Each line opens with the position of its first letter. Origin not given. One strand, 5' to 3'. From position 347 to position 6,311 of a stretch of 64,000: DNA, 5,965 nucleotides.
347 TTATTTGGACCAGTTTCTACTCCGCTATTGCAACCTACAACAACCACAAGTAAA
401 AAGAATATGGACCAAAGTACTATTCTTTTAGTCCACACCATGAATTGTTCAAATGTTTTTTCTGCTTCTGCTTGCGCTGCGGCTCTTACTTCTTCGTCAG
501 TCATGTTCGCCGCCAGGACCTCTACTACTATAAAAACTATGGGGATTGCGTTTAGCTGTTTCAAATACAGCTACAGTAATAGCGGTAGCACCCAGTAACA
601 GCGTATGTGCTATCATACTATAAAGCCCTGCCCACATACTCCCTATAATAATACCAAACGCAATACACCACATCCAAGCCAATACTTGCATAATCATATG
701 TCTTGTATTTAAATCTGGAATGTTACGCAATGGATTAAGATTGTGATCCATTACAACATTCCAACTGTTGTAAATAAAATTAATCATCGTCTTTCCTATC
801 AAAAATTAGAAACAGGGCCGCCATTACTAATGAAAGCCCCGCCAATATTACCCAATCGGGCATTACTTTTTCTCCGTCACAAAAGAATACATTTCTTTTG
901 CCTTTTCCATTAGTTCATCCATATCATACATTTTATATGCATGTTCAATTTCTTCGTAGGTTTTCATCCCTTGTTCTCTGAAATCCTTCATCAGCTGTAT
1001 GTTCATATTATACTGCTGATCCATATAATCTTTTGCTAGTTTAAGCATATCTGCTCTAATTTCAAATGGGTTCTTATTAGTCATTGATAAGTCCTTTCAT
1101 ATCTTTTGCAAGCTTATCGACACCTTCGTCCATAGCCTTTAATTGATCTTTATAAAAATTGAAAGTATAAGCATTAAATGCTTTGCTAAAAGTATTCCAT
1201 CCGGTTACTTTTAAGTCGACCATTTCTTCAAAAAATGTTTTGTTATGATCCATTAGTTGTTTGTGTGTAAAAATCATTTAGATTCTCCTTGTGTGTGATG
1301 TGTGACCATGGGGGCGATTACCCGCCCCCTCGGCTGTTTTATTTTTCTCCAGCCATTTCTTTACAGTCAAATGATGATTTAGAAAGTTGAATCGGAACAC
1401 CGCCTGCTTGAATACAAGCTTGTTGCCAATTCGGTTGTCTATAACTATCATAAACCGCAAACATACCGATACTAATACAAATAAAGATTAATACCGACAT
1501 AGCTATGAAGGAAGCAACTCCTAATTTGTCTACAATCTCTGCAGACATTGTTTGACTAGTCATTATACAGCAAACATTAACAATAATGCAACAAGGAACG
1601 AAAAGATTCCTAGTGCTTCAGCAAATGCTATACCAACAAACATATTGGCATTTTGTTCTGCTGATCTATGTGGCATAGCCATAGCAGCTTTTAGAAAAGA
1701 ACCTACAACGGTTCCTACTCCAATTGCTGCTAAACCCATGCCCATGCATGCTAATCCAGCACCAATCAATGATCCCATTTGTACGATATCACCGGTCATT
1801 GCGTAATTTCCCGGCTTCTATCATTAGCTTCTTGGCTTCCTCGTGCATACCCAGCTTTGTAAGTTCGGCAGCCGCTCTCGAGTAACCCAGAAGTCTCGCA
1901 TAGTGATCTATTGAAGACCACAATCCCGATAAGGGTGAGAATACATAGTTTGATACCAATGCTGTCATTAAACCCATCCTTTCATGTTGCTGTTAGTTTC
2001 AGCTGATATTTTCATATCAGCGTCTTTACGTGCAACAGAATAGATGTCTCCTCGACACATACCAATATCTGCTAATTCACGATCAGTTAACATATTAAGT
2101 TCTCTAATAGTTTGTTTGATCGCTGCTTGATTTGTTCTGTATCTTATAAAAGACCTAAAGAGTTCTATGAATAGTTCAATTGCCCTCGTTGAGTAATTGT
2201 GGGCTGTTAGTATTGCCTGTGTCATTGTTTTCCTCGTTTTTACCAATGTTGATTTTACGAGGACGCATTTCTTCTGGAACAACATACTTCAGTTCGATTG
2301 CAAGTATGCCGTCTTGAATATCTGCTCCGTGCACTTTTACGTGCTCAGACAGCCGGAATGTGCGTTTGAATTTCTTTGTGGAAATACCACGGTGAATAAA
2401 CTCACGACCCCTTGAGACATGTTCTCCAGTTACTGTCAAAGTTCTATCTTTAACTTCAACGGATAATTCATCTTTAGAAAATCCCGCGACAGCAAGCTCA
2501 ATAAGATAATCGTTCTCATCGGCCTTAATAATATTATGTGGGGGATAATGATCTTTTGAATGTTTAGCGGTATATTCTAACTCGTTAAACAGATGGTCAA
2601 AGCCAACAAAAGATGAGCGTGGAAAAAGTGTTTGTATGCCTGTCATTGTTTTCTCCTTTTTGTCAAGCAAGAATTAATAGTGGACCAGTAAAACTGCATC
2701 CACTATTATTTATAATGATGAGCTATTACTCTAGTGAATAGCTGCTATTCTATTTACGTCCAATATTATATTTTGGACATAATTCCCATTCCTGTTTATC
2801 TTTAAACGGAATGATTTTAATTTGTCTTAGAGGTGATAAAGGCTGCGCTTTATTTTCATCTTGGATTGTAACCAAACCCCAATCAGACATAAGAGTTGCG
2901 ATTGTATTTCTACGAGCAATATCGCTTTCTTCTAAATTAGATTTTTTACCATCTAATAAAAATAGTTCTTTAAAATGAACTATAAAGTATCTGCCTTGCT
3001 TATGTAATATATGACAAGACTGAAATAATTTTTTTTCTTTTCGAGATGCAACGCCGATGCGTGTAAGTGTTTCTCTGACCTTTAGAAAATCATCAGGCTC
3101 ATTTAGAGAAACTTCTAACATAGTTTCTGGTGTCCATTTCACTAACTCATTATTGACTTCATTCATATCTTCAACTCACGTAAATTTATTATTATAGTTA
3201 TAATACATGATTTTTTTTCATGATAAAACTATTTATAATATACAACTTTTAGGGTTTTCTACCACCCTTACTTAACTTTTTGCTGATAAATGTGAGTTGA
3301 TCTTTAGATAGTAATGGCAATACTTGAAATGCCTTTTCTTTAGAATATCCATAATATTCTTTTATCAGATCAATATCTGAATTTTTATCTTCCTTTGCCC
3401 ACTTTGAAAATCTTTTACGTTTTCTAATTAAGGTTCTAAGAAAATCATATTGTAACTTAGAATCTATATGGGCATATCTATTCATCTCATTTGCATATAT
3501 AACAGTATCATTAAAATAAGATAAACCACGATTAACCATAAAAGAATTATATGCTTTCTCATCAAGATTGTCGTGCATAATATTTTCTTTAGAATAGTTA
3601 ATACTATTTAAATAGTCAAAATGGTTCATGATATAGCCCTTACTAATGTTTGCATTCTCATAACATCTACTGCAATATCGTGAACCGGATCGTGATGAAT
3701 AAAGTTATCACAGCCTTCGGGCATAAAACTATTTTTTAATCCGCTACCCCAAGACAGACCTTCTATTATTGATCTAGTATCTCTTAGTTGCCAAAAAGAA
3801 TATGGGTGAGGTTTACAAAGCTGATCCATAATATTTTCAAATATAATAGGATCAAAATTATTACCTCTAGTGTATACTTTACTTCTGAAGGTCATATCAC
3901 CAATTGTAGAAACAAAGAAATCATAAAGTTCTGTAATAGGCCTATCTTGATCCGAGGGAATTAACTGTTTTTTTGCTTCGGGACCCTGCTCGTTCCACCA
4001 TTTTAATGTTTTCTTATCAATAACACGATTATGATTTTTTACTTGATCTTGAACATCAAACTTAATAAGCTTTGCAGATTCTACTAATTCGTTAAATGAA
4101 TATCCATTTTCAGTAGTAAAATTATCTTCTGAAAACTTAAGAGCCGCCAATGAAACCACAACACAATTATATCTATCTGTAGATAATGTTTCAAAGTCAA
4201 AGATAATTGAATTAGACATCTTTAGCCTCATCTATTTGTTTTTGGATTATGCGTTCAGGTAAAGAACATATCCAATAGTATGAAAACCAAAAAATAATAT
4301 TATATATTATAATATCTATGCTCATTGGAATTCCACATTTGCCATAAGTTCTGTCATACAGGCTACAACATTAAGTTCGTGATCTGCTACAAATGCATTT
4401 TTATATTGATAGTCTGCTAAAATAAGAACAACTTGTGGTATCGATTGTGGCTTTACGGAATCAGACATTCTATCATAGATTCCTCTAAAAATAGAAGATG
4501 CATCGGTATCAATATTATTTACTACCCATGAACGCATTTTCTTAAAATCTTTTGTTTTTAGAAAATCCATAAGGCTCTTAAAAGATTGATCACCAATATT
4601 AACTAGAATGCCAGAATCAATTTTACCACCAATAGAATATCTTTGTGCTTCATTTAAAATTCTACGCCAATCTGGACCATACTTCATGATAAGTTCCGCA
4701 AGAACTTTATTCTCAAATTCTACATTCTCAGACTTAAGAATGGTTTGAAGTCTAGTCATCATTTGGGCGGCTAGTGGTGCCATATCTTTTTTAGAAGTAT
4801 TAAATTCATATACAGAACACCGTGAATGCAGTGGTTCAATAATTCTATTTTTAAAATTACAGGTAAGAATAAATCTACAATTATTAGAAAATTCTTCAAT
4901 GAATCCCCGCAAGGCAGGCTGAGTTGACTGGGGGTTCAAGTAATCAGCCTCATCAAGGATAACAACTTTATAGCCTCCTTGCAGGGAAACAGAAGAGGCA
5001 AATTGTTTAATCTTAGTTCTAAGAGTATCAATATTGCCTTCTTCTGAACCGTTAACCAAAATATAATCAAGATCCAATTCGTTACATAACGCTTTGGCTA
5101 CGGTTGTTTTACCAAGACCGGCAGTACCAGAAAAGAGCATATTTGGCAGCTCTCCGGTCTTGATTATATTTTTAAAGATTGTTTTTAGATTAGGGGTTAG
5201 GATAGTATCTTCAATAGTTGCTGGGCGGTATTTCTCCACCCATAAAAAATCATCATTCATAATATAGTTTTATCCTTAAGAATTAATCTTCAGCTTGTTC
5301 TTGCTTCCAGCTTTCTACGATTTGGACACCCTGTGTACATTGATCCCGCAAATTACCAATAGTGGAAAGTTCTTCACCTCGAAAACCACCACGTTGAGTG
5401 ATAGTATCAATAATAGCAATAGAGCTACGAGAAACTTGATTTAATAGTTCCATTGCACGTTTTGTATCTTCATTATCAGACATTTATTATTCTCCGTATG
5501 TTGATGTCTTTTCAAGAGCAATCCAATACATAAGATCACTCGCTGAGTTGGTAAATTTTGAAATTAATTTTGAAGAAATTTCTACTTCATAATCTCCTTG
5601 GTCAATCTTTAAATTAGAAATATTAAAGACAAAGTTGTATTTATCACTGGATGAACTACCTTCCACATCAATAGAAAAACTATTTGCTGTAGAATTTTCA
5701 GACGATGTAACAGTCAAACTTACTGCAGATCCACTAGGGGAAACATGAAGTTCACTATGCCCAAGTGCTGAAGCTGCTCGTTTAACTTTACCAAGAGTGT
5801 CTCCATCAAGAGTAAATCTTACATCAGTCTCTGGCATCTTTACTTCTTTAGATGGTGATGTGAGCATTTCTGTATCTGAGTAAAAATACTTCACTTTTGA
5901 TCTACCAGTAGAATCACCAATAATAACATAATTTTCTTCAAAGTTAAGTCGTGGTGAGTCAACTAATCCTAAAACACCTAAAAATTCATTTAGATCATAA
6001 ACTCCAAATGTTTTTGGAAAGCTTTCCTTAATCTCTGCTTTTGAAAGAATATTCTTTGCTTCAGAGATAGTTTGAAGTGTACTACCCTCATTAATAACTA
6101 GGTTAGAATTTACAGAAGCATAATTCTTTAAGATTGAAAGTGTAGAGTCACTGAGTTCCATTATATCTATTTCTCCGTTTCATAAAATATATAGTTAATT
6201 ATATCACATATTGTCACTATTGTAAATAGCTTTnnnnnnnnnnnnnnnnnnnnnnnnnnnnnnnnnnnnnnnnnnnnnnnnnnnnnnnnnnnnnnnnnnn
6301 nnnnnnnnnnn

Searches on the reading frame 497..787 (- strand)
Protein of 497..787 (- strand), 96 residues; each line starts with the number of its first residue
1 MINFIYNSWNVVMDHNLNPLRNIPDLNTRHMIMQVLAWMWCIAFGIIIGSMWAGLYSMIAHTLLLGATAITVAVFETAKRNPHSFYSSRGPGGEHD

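Call 104: find_encoding_contigs(protein=window:497-787:-, flank=10000, max_places=3)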
Protein window:497-787:- (96 aa): 6 contigs read that carry it; 3 places shown.
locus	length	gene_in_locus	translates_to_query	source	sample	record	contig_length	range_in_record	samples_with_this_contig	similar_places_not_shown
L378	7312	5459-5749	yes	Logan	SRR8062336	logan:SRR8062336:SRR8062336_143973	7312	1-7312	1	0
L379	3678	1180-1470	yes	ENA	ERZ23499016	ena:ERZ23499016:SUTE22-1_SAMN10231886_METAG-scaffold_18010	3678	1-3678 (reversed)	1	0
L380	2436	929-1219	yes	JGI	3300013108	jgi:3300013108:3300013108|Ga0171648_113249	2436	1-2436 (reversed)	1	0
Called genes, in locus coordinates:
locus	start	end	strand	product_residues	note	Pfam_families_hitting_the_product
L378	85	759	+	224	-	PF09116:gp45-slide_C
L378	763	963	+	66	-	-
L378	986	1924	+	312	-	PF03215:Rad17 (faint), PF13401:AAA_22 (faint), PF00004:AAA, PF13177:DNA_pol3_delta2, PF21328:Gp44_lid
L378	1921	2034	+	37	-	-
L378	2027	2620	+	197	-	PF16473:Rv2179c-like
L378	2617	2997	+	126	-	PF16790:Phage_clamp_A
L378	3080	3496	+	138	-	PF01818:Translat_reg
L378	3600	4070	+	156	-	PF00011:HSP20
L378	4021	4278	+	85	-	PF06568:YjiS-like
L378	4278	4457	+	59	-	-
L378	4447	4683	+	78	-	PF00137:ATP-synt_C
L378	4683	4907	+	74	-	-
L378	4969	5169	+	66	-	-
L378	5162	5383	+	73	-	-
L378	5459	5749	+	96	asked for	-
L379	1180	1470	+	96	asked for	-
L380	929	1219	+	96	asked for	-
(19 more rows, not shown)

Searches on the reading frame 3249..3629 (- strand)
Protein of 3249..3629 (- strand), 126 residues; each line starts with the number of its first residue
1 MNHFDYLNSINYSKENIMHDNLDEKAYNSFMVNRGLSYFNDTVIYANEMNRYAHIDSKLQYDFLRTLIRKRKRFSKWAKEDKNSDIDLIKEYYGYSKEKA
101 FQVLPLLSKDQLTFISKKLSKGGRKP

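Call 55: search_protein_families(library=phrogs, proteins=[window:3249-3629:-], max_evalue=0.0001)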
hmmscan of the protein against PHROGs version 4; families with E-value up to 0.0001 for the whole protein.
window:3249-3629:- (126 aa): 2 families
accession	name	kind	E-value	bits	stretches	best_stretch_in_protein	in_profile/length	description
phrog_225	-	DNA, RNA and nucleotide metabolism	4.8e-44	151.1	1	3-125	23-148/160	clamp loader of DNA polymerase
phrog_30971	-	DNA, RNA and nucleotide metabolism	4.1e-30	105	1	44-124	1-81/82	clamp loader of DNA polymerase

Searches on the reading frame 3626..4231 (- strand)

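Call 55: search_protein_families(library=phrogs, proteins=[window:3626-4231:-], max_evalue=0.0001)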
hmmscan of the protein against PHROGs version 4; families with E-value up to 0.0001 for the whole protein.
window:3626-4231:- (201 aa): 5 families
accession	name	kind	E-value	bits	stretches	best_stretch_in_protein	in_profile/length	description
phrog_255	-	DNA, RNA and nucleotide metabolism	5.4e-43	148.6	1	3-195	177-357/436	exonuclease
phrog_14078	-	unknown function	5.4e-11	43.5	1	8-157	83-217/264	-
phrog_20376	-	DNA, RNA and nucleotide metabolism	7.7e-07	29.1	1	61-157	387-483/530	exonuclease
phrog_2082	-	DNA, RNA and nucleotide metabolism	1.5e-05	24.4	1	6-157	640-776/823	exonuclease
phrog_8783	-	unknown function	4e-05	24.4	0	114-157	24-67/114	-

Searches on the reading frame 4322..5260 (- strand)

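Call 55: search_protein_families(library=phrogs, proteins=[window:4322-5260:-], max_evalue=0.0001)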
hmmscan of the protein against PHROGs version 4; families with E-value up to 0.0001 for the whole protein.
window:4322-5260:- (312 aa): 4 families
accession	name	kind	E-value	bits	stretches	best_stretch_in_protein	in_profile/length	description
phrog_168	-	DNA, RNA and nucleotide metabolism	6.6e-122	408.1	1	1-311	5-313/314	clamp loader of DNA polymerase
phrog_5846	-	DNA, RNA and nucleotide metabolism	2e-28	100.7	1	9-219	8-216/380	clamp loader of DNA polymerase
phrog_11838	-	DNA, RNA and nucleotide metabolism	1.4e-19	71.6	1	5-209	5-206/420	clamp loader of DNA polymerase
phrog_10401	-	other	5.8e-07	29.6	1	11-72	432-494/667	ATPase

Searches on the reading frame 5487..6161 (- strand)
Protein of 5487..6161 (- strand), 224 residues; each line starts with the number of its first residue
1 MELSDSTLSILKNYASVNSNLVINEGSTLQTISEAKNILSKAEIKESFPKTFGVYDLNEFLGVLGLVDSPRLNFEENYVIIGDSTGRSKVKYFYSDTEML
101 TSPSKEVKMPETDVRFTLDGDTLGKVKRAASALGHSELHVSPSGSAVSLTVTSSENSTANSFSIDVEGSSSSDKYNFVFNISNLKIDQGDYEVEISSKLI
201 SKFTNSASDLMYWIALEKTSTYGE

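Call 55: search_protein_families(library=phrogs, proteins=[window:5487-6161:-], max_evalue=0.0001)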
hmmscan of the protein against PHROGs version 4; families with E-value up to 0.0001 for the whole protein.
window:5487-6161:- (224 aa): 2 families
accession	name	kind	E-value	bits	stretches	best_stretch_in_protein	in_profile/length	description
phrog_223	-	DNA, RNA and nucleotide metabolism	1.8e-70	238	1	1-222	1-222/222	DNA polymerase processivity factor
phrog_30679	-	DNA, RNA and nucleotide metabolism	1.5e-19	71.3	1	121-223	4-108/108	DNA polymerase processivity factor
